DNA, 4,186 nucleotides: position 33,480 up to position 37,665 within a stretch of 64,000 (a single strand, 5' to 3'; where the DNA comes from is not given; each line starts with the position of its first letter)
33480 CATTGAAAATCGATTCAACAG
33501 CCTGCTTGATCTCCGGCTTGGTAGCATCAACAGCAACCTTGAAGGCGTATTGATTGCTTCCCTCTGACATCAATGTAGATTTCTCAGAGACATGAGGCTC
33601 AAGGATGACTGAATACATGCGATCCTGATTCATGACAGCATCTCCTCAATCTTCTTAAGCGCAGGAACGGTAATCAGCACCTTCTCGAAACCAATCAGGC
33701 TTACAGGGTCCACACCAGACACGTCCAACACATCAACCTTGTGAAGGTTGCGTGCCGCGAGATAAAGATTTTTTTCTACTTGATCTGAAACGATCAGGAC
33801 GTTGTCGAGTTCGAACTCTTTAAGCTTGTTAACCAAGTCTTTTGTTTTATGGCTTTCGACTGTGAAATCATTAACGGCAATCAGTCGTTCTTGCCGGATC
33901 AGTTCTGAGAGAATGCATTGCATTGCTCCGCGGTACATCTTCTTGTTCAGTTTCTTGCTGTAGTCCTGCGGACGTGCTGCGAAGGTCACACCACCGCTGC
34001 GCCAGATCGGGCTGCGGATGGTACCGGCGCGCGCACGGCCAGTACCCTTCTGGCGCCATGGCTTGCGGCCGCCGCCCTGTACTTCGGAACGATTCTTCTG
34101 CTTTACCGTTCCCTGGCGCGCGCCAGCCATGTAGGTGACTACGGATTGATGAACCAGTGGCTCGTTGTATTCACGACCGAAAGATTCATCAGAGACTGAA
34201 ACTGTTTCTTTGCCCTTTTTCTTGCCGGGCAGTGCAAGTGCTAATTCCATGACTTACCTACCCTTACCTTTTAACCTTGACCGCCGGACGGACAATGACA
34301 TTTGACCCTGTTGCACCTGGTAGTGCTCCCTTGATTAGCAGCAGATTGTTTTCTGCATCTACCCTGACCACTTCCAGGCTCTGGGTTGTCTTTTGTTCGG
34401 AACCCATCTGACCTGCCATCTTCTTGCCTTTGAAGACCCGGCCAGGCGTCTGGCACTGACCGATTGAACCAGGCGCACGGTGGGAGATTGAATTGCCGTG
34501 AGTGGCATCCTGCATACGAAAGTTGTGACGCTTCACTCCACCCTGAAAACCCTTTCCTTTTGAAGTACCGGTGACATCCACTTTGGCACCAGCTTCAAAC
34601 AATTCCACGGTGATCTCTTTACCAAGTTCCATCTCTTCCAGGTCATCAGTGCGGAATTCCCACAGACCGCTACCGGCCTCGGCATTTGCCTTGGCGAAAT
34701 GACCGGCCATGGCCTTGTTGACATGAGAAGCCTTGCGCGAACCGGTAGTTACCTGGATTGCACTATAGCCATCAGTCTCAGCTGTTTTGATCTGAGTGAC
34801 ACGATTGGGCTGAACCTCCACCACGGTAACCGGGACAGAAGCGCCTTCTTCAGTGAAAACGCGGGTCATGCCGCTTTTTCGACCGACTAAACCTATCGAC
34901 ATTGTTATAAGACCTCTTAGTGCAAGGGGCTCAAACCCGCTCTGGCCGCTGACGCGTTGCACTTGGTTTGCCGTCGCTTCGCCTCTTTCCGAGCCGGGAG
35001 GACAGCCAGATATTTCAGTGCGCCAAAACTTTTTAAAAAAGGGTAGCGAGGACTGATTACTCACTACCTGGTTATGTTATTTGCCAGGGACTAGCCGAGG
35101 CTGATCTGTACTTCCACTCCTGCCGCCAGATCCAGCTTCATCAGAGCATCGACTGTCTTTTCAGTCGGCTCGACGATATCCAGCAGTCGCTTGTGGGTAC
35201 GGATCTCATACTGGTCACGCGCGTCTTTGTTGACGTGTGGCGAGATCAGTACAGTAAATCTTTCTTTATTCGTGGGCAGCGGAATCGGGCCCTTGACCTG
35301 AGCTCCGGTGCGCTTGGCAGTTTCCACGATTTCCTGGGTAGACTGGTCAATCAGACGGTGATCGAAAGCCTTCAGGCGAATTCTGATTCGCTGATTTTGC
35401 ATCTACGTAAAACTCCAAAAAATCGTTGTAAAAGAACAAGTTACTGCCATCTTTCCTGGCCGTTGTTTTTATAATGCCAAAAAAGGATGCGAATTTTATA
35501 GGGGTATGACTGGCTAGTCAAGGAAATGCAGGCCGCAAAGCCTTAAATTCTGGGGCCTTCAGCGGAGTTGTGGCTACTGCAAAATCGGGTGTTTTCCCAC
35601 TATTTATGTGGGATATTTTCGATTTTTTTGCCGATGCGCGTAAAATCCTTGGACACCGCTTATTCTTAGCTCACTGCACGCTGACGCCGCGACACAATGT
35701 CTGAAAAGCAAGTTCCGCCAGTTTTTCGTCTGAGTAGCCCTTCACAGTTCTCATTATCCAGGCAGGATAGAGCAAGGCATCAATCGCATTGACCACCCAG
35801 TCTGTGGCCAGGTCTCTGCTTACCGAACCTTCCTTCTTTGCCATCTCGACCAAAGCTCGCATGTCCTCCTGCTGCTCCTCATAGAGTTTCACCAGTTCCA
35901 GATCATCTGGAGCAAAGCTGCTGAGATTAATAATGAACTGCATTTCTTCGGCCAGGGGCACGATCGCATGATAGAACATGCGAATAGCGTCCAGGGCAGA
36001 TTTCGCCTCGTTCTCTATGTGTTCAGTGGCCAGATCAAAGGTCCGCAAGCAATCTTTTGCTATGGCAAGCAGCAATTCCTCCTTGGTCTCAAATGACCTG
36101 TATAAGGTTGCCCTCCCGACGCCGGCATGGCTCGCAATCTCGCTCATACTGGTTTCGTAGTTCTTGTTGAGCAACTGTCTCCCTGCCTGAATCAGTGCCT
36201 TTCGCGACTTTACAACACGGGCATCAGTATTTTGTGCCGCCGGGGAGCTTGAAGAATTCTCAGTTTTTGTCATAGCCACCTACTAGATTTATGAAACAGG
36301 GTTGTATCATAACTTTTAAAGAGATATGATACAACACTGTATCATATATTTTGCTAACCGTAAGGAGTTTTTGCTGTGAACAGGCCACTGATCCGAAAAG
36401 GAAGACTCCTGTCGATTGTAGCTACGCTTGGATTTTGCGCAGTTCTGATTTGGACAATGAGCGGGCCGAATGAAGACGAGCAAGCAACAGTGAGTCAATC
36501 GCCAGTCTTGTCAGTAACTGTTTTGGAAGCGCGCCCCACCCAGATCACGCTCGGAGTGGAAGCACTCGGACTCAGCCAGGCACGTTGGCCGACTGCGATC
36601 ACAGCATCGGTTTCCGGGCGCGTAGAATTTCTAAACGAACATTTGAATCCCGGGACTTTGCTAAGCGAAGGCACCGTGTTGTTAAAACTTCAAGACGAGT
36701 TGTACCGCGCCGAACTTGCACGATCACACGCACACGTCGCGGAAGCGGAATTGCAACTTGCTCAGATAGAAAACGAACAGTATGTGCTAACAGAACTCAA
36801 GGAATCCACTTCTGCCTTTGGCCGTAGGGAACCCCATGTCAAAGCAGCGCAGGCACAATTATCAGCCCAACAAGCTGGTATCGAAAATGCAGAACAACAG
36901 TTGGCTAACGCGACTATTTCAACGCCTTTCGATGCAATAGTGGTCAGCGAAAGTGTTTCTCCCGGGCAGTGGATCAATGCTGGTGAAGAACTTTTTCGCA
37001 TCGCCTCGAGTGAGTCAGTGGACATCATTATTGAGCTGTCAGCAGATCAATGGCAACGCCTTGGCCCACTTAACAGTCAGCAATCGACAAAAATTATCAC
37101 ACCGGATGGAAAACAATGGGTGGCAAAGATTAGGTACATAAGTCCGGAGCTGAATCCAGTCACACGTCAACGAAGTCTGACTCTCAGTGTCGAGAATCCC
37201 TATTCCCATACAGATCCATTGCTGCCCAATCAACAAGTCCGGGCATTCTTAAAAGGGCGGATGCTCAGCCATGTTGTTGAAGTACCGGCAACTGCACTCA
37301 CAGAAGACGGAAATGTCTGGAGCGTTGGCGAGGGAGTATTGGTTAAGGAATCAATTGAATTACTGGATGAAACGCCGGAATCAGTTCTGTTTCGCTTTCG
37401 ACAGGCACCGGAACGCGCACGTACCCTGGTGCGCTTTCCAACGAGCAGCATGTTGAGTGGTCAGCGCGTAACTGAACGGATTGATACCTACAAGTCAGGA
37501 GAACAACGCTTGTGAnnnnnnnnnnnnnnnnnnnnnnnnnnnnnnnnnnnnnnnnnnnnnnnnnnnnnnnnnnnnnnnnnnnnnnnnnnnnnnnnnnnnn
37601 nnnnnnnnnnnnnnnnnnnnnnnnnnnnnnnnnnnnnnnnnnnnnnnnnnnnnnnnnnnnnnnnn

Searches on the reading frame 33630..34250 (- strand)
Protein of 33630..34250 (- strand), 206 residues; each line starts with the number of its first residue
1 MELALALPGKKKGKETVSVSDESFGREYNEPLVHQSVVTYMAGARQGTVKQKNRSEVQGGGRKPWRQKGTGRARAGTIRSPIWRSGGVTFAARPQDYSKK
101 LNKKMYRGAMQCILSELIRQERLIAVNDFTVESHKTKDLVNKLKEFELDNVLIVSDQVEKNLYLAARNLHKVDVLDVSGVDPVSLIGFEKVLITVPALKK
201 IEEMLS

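Call 75: search_protein_families(library=pfam, proteins=[window:33630-34250:-], max_evalue=0.00001)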
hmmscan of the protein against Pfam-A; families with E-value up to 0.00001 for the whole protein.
window:33630-34250:- (206 aa): 1 family
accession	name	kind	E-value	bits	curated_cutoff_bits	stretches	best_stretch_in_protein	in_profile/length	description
PF00573.27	Ribosomal_L4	-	1e-69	234.5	25.8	1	17-203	1-189/190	Ribosomal protein L4/L1 family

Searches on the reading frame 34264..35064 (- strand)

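Call 75: search_protein_families(library=pfam, proteins=[window:34264-35064:-], max_evalue=0.00001)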
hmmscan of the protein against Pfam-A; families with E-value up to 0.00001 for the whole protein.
window:34264-35064:- (266 aa): 1 family
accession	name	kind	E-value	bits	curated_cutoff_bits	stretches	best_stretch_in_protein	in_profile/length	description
PF00297.29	Ribosomal_L3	-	2.3e-14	53.6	22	1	150-237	206-290/369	Ribosomal protein L3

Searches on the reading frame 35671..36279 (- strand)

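Call 75: search_protein_families(library=pfam, proteins=[window:35671-36279:-], max_evalue=0.00001)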
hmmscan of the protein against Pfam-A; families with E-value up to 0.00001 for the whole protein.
window:35671-36279:- (202 aa): 1 family
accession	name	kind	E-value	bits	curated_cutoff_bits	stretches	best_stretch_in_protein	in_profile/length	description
PF00440.29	TetR_N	-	1.3e-12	47.7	24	1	29-73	1-47/47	Bacterial regulatory proteins, tetR family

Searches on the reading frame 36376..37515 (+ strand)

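Call 75: search_protein_families(library=pfam, proteins=[window:36376-37515:+], max_evalue=0.00001)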
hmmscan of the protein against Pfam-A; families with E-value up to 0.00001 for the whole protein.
window:36376-37515:+ (379 aa): 2 families
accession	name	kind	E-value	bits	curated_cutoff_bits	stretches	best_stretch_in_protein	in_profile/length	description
PF13437.12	HlyD_3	-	3.8e-19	69.8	22.2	1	180-284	1-105/106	HlyD family secretion protein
PF16576.10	HlyD_D23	-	1.3e-14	54.5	30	1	74-276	21-205/214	Barrel-sandwich domain of CusB or HlyD membrane-fusion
